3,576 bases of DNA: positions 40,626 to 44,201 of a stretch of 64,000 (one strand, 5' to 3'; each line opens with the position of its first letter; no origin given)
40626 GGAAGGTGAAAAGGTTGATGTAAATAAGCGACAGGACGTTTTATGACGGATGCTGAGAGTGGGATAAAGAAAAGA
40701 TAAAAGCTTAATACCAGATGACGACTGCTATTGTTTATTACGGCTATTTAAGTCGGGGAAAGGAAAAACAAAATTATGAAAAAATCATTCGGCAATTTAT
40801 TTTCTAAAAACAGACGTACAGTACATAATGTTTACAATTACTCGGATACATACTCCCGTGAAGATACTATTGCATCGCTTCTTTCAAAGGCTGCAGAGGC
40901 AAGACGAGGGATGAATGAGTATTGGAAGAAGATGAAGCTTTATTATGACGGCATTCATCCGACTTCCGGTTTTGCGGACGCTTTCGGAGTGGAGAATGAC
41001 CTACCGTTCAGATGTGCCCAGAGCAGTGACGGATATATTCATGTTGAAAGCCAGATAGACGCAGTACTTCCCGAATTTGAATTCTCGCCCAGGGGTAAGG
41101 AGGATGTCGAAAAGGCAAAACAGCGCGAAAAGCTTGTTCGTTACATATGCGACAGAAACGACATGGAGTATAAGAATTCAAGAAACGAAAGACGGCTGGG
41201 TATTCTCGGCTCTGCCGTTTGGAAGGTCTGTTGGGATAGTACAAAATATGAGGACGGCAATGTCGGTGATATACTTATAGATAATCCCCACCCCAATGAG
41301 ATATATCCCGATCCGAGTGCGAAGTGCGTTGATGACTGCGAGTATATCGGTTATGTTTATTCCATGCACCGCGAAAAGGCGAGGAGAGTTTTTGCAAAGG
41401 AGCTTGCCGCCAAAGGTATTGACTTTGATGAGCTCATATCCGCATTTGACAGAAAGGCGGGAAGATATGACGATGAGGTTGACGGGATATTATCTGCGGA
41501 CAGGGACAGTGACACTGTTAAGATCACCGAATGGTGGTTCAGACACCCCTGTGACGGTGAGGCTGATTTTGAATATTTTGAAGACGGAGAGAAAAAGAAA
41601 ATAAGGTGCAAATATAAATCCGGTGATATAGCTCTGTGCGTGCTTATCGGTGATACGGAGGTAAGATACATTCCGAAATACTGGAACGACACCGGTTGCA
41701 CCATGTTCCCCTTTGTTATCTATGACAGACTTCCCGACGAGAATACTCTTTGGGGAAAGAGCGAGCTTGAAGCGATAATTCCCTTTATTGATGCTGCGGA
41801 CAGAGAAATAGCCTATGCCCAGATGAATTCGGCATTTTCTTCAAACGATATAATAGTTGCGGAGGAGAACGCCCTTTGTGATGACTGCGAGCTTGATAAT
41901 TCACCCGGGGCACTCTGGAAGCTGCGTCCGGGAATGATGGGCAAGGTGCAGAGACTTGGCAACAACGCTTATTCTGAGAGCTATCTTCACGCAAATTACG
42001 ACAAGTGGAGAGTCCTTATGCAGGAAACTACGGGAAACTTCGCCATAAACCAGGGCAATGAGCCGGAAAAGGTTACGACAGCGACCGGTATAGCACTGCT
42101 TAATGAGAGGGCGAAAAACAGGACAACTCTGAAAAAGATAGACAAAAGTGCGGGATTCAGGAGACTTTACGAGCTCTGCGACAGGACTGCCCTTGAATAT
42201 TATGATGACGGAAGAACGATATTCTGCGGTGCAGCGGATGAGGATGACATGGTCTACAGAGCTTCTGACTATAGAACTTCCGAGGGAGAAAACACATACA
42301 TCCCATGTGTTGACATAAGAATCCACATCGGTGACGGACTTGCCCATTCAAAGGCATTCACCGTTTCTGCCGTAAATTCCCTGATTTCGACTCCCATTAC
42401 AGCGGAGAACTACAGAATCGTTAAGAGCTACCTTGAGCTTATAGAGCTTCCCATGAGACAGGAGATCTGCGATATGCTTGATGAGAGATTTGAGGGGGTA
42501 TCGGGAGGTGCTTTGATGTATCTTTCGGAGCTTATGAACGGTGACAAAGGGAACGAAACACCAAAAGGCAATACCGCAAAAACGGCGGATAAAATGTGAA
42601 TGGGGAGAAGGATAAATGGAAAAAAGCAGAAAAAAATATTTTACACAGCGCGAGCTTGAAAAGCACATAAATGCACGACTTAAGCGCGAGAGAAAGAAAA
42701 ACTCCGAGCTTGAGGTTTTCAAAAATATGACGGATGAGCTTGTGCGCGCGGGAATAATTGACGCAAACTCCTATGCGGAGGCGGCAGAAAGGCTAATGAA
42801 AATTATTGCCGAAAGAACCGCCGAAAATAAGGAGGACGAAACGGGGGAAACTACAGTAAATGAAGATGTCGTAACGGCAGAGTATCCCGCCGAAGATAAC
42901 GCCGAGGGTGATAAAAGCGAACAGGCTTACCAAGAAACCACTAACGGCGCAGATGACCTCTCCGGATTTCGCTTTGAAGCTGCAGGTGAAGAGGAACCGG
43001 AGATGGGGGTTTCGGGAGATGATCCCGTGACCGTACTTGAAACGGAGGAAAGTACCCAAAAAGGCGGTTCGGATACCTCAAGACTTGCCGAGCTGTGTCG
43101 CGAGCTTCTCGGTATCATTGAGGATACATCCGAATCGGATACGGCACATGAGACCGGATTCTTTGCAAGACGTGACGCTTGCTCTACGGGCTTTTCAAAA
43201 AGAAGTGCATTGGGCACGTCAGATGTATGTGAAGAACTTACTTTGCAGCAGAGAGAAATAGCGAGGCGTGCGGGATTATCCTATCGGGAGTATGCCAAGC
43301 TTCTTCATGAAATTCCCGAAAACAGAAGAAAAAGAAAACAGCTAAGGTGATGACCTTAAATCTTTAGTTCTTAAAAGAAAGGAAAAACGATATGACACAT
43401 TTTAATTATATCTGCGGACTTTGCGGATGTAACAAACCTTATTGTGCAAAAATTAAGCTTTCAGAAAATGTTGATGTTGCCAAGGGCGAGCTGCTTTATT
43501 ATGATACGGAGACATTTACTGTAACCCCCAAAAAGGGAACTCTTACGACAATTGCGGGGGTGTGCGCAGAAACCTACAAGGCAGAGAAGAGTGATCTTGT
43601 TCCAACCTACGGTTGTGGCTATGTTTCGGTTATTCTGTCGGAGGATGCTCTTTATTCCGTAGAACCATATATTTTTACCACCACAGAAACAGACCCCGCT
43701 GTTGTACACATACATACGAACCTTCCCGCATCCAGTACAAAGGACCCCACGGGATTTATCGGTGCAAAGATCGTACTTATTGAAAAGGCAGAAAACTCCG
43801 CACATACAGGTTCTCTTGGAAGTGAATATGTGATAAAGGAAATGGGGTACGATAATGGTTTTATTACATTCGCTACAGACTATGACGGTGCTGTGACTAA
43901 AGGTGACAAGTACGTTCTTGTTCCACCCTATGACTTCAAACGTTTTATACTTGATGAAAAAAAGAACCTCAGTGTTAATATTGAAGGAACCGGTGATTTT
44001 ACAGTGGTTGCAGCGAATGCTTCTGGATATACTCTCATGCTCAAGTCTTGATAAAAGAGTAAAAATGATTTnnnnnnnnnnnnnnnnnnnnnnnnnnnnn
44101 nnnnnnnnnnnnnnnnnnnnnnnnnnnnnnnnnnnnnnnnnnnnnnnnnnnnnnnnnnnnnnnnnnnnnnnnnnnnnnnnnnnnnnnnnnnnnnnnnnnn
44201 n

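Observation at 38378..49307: Phage-like head-and-packaging module with no integrase, replication, lysis, regulator or recognisable tail genes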

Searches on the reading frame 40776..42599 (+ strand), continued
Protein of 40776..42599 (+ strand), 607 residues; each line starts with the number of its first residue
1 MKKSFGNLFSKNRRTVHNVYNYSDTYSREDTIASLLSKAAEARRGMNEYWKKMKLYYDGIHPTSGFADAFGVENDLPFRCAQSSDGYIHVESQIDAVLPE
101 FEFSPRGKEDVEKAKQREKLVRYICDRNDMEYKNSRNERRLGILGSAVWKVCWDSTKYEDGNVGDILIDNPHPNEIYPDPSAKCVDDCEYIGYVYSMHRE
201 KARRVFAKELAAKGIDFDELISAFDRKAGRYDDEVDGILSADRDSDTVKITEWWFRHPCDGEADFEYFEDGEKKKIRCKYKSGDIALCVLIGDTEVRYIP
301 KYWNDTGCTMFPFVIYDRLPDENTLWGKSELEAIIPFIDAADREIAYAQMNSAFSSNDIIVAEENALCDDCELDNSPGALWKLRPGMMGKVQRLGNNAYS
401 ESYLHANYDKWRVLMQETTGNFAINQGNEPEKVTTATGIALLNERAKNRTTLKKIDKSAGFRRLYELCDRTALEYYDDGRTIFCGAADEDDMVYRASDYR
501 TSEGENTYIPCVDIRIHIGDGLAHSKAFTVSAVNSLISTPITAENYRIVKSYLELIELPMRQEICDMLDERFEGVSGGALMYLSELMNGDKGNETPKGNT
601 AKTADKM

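Call 103: find_encoding_contigs(protein=P0341, flank=10000, max_places=2)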
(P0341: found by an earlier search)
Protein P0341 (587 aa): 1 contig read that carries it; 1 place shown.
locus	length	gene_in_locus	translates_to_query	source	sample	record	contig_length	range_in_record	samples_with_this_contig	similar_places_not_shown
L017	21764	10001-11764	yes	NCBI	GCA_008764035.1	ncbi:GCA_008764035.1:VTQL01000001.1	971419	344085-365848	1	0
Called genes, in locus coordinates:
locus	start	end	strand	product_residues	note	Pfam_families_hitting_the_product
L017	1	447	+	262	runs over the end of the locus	PF01695:IstB_IS21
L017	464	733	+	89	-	-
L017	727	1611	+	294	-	-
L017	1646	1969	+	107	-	-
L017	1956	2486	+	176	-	-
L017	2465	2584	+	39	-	-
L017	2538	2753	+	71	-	-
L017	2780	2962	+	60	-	-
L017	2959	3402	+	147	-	PF00436:SSB, PF22657:SSB_1 (weak)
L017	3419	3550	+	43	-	-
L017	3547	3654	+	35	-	-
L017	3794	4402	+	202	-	PF08761:dUTPase_2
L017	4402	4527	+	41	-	-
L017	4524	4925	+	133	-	PF06356:DUF1064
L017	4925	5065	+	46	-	-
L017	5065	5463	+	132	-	-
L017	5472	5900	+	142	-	PF05263:DUF722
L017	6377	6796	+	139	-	PF13048:DUF3908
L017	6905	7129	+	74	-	-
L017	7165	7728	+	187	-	PF03592:Terminase_2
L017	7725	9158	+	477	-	PF03237:Terminase_6N, PF04466:Terminase_3 (weak)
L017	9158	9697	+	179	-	PF16473:Rv2179c-like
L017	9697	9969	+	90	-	PF11195:Tad2-like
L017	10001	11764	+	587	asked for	PF16510:P22_portal, PF23899:SU10_portal, PF16510:P22_portal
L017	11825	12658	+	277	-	-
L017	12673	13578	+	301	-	PF10124:Mu-like_gpT, PF25209:Phage_capsid_4, PF10124:Mu-like_gpT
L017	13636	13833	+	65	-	-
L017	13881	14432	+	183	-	PF24175:SU10_adaptor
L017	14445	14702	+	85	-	-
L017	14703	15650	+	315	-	PF03009:GDPD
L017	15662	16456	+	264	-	-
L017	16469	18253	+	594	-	-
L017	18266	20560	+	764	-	PF25692:Phage_depo_C (weak)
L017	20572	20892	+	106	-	-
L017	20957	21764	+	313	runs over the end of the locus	-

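Call 104: search_protein_families(library=ncbifam, proteins=[L015:14348-15250:+, L016:14872-15774:+, L017:12673-13578:+, L014:13988-14896:+], max_evalue=10)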
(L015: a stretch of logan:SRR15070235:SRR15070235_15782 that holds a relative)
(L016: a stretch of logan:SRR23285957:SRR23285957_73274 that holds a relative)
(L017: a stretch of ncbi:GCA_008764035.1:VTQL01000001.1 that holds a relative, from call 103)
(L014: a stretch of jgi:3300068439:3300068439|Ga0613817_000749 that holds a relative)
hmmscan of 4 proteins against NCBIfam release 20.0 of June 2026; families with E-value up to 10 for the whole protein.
L015:14348-15250:+ (300 aa): 0 families

L016:14872-15774:+ (300 aa): 1 family
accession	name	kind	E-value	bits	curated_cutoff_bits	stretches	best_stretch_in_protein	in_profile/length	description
NF045541.1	scaf_prot_MCP2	exception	0.015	13.9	525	1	129-233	471-563/634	prohead protease/major capsid protein fusion protein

L017:12673-13578:+ (301 aa): 4 families
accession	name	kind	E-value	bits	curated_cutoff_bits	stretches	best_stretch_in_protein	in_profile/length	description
NF045541.1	scaf_prot_MCP2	exception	2.3e-20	72.7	525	1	51-299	390-634/634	prohead protease/major capsid protein fusion protein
NF045540.1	scaf_prot_MCP1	exception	6.5e-13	48.2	475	1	12-251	369-601/652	ClpP-like prohead protease/major capsid protein fusion protein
TIGR00571.1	dam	subfamily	0.073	12.7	114.85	1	39-107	147-211/267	Dam family site-specific DNA-(adenine-N6)-methyltransferase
NF049917.1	ISAon1_downstr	equivalog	0.17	11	250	1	25-64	2-41/327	ISAon1 family transposase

L014:13988-14896:+ (302 aa): 2 families
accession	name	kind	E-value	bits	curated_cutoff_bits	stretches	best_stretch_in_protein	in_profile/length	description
NF045541.1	scaf_prot_MCP2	exception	5.3e-07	28.6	525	1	104-245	444-574/634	prohead protease/major capsid protein fusion protein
NF045540.1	scaf_prot_MCP1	exception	1.5e-05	23.9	475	1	105-238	463-583/652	ClpP-like prohead protease/major capsid protein fusion protein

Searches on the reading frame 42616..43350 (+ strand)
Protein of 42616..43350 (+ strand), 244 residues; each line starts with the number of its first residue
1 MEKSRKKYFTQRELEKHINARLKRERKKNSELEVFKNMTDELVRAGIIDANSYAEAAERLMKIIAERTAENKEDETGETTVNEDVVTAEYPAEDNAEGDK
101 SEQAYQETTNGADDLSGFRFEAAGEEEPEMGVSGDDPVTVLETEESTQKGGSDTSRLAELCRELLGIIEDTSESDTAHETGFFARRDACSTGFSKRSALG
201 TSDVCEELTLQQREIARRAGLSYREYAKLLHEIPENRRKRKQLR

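Call 4: search_protein_families(library=pfam, proteins=[window:42616-43350:+], max_evalue=0.1)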
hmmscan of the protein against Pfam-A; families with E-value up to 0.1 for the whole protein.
window:42616-43350:+ (244 aa): 4 families
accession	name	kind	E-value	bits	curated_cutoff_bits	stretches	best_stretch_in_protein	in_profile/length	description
PF22165.2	SSO1393-like_WHD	-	0.026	15.2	26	1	137-167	28-58/59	SSO1393-like, winged-helix domain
PF18408.7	zf_Hakai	-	0.061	13.4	26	0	3-24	11-32/32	C2H2 Hakai zinc finger domain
PF13767.11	DUF4168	-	0.062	14.8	25.8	0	203-241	55-93/95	Domain of unknown function (DUF4168)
PF01381.28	HTH_3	-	0.069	13.6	23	0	206-229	6-29/55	Helix-turn-helix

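Call 5: search_protein_families(library=phrogs, proteins=[window:42616-43350:+], max_evalue=0.01)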
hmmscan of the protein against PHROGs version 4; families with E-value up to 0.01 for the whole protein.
window:42616-43350:+ (244 aa): 0 families

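Call 47: search_protein_families(library=ncbifam, proteins=[window:42616-43350:+], max_evalue=1)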
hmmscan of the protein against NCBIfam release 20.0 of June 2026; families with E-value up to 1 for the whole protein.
window:42616-43350:+ (244 aa): 2 families
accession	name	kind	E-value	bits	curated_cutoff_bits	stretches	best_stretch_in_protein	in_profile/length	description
NF000711.0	PRK00039.2-1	equivalog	0.042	13.7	163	1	146-187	34-75/161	crossover junction endodeoxyribonuclease RuvC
TIGR00681.1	kdpC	equivalog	0.72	9.8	152.55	0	44-96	77-130/187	K(+)-transporting ATPase subunit C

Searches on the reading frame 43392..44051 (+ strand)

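Call 4: search_protein_families(library=pfam, proteins=[window:43392-44051:+], max_evalue=0.1)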
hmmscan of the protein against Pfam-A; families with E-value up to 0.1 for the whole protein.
window:43392-44051:+ (219 aa): 1 family
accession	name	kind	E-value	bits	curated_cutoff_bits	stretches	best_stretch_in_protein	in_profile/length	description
PF05123.17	S_layer_N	-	0.074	12.7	27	1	128-209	115-199/359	S-layer like family, central region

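Call 5: search_protein_families(library=phrogs, proteins=[window:43392-44051:+], max_evalue=0.01)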
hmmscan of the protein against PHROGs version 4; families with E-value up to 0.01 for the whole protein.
window:43392-44051:+ (219 aa): 0 families

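Call 47: search_protein_families(library=ncbifam, proteins=[window:43392-44051:+], max_evalue=1)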
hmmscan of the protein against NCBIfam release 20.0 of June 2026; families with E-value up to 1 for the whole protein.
window:43392-44051:+ (219 aa): 0 families
